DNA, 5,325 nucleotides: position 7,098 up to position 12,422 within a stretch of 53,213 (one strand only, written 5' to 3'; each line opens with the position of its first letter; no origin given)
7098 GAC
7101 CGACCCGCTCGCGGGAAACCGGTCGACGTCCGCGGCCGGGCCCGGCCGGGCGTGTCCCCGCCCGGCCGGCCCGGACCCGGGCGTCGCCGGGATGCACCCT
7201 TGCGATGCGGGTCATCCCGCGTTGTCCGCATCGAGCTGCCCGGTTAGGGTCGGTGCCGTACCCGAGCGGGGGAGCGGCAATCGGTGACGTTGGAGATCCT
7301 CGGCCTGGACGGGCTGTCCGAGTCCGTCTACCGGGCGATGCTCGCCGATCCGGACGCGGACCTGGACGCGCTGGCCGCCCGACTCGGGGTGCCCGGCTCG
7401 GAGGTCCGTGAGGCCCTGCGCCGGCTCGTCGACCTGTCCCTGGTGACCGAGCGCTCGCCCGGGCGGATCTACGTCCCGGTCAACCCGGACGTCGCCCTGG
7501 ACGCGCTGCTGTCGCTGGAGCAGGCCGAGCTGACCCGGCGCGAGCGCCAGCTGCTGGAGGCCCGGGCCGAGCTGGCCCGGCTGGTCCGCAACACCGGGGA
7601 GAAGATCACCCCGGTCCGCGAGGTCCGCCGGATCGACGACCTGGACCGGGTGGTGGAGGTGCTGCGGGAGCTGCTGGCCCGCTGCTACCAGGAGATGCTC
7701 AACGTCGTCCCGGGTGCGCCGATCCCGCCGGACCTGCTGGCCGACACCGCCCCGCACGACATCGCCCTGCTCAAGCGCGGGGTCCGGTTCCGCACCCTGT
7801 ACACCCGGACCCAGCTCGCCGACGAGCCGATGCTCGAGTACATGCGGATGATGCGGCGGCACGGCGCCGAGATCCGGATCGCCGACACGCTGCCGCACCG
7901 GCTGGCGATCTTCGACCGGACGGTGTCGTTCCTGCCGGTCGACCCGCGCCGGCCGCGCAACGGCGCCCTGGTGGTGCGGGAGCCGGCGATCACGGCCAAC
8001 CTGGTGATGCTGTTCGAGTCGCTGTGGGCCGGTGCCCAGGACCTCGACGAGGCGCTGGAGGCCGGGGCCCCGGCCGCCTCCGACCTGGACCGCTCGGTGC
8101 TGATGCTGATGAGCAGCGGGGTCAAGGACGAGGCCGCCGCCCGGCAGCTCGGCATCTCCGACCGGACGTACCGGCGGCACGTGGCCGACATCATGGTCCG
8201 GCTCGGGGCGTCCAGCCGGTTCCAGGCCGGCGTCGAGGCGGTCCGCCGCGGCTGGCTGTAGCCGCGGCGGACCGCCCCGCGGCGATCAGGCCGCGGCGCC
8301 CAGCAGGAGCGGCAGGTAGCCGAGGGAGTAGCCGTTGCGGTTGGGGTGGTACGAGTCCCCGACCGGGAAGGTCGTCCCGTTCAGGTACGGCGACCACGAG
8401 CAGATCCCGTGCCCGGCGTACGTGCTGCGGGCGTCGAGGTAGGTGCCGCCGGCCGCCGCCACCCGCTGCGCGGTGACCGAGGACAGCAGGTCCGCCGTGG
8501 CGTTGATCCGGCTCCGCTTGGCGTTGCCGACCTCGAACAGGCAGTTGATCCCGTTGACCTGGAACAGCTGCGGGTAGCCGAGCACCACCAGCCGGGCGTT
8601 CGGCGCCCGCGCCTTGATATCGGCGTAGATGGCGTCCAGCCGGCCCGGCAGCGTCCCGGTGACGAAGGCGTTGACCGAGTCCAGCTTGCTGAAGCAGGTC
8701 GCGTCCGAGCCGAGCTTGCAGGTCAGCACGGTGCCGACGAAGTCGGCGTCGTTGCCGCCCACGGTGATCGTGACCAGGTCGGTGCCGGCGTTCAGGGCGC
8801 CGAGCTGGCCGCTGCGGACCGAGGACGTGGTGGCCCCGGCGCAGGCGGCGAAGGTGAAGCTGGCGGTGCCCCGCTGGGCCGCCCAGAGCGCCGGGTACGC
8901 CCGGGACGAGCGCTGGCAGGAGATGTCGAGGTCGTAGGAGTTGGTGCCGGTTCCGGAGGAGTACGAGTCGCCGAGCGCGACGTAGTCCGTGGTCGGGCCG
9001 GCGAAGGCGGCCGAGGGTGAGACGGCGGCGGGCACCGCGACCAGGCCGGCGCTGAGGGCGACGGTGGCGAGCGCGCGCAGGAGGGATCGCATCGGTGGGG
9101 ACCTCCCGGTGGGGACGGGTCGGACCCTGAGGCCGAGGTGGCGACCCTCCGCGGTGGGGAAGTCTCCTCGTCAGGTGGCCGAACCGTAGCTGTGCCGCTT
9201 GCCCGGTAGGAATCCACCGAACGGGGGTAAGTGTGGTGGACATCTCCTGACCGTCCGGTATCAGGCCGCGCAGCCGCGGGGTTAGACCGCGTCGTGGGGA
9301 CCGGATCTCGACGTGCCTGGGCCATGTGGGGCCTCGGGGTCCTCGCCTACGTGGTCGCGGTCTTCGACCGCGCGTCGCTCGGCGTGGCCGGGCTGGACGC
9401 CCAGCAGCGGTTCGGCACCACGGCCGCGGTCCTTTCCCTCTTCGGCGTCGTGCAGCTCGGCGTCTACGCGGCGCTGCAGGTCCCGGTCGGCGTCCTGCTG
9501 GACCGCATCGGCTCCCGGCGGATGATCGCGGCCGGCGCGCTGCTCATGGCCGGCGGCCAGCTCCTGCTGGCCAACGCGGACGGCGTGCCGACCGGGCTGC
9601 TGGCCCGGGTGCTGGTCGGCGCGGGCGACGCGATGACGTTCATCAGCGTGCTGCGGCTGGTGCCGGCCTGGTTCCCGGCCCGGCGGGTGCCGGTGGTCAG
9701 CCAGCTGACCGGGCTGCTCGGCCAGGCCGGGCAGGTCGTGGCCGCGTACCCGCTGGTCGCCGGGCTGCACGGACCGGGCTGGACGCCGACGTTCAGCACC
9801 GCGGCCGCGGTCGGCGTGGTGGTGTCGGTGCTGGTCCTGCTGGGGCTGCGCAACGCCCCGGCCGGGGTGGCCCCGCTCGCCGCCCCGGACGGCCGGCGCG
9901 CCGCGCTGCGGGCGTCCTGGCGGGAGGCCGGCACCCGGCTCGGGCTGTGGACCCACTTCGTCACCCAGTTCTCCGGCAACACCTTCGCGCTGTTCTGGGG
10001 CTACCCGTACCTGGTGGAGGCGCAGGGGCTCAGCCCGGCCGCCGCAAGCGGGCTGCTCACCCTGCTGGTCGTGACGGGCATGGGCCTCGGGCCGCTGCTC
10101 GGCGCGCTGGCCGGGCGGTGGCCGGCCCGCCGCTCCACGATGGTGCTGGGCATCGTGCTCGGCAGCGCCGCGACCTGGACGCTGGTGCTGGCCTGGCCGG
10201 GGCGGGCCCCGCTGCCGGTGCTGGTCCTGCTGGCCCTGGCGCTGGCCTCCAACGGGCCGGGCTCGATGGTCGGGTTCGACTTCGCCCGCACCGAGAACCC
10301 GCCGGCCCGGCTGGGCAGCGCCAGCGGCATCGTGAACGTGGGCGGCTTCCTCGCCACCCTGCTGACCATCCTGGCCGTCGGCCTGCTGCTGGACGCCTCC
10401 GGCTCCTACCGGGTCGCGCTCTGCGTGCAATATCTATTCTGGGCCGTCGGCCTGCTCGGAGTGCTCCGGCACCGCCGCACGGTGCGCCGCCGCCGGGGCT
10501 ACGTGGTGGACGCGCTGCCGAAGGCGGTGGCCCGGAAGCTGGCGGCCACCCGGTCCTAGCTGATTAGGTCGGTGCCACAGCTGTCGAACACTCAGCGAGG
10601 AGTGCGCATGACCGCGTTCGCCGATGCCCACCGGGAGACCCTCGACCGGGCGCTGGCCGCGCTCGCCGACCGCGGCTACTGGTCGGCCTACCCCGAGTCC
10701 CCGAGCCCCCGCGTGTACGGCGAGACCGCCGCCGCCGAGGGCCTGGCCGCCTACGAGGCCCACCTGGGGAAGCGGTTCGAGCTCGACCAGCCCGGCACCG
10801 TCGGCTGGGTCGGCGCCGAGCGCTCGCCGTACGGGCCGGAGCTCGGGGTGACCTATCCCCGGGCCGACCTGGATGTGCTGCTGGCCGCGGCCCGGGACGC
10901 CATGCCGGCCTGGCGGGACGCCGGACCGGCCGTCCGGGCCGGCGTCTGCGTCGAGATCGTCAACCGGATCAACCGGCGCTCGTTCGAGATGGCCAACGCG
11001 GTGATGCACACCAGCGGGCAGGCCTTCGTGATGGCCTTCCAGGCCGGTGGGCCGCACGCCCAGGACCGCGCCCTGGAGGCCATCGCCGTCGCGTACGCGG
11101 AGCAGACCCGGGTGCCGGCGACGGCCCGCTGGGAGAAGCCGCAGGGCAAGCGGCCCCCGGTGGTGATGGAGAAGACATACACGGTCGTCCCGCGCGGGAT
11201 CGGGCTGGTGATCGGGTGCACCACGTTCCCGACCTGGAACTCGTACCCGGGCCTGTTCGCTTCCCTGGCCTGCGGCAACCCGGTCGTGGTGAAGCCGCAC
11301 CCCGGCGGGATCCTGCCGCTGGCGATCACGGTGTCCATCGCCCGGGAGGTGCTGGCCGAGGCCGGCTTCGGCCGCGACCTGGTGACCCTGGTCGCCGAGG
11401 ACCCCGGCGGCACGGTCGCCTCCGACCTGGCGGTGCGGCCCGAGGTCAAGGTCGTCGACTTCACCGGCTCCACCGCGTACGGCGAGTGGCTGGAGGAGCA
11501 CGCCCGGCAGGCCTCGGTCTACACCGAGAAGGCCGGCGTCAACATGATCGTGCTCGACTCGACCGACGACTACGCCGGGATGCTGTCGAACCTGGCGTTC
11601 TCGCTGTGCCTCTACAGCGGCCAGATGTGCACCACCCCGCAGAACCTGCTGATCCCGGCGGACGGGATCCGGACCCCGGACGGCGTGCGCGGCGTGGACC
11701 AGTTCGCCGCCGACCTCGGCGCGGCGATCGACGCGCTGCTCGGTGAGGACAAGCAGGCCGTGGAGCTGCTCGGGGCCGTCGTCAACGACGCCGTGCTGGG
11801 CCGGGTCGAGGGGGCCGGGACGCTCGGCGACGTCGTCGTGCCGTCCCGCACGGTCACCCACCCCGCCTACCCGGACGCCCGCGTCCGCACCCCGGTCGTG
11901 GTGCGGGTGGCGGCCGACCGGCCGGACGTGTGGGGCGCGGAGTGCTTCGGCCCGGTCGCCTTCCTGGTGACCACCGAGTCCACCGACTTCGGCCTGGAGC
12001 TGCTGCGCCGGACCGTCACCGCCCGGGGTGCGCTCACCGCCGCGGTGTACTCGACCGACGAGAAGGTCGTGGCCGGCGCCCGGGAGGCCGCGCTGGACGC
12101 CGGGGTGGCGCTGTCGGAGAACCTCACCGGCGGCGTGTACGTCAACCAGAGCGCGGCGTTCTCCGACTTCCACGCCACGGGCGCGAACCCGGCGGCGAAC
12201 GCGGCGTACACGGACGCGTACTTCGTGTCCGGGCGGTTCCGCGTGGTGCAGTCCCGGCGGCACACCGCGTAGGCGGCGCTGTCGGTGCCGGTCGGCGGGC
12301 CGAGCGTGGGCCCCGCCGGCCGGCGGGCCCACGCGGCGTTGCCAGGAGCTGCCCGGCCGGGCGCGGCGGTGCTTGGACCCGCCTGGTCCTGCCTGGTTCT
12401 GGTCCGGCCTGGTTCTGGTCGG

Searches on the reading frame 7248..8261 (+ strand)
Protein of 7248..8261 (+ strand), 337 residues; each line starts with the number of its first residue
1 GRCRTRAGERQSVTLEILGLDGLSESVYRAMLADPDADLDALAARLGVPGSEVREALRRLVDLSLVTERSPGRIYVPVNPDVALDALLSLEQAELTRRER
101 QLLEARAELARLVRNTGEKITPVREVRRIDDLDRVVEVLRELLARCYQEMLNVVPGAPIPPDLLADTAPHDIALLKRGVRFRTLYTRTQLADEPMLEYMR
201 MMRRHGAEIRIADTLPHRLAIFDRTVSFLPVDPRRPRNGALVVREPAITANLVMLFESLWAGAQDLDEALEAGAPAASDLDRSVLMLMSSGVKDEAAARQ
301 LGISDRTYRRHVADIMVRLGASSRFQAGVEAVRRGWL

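Call 100: search_protein_families(library=pfam, proteins=[window:7248-8261:+], max_evalue=0.00001)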
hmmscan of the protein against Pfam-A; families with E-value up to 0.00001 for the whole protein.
window:7248-8261:+ (337 aa): 2 families
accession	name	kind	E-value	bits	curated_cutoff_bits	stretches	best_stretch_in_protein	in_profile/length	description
PF00196.25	GerE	-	9.3e-08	32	23.5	1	281-327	7-53/57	Bacterial regulatory proteins, luxR family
PF01978.25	TrmB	-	1.5e-07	31.6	25.6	1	15-80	1-67/68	Sugar-specific transcriptional regulator TrmB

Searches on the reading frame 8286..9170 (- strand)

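Call 100: search_protein_families(library=pfam, proteins=[window:8286-9170:-], max_evalue=0.00001)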
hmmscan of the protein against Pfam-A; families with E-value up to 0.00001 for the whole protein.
window:8286-9170:- (294 aa): 2 families
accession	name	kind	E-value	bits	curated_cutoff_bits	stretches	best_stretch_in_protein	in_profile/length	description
PF13472.12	Lipase_GDSL_2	-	3.1e-22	80.4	32.9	1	65-282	1-177/178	GDSL-like Lipase/Acylhydrolase family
PF00657.28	Lipase_GDSL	-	6.3e-06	26.9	23.6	0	63-282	1-202/208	GDSL-like Lipase/Acylhydrolase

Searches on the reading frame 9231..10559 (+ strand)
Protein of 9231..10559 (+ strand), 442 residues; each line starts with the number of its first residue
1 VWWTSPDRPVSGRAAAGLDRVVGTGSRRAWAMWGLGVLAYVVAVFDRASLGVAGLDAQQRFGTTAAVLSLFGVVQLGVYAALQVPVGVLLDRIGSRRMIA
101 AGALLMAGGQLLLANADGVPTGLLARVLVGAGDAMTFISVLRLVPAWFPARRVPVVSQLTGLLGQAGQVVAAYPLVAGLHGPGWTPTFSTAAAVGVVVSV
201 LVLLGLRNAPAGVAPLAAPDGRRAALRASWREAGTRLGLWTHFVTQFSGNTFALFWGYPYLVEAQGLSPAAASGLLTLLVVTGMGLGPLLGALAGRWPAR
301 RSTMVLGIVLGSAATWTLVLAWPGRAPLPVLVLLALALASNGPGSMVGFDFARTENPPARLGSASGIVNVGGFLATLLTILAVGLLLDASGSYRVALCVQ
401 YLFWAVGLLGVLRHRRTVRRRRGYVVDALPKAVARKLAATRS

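Call 100: search_protein_families(library=pfam, proteins=[window:9231-10559:+], max_evalue=0.00001)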
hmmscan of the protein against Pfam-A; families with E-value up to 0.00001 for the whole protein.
window:9231-10559:+ (442 aa): 1 family
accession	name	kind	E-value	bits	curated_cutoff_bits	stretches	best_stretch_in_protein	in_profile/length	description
PF07690.21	MFS_1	-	2e-32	112.9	33.4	2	38-338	3-306/347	Major Facilitator Superfamily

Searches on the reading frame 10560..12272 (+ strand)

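Call 100: search_protein_families(library=pfam, proteins=[window:10560-12272:+], max_evalue=0.00001)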
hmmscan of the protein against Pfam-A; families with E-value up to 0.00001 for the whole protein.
window:10560-12272:+ (570 aa): 1 family
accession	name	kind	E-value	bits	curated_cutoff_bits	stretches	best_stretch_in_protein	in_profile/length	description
PF00171.27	Aldedh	-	1.1e-32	113.7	23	1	101-515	28-418/461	Aldehyde dehydrogenase family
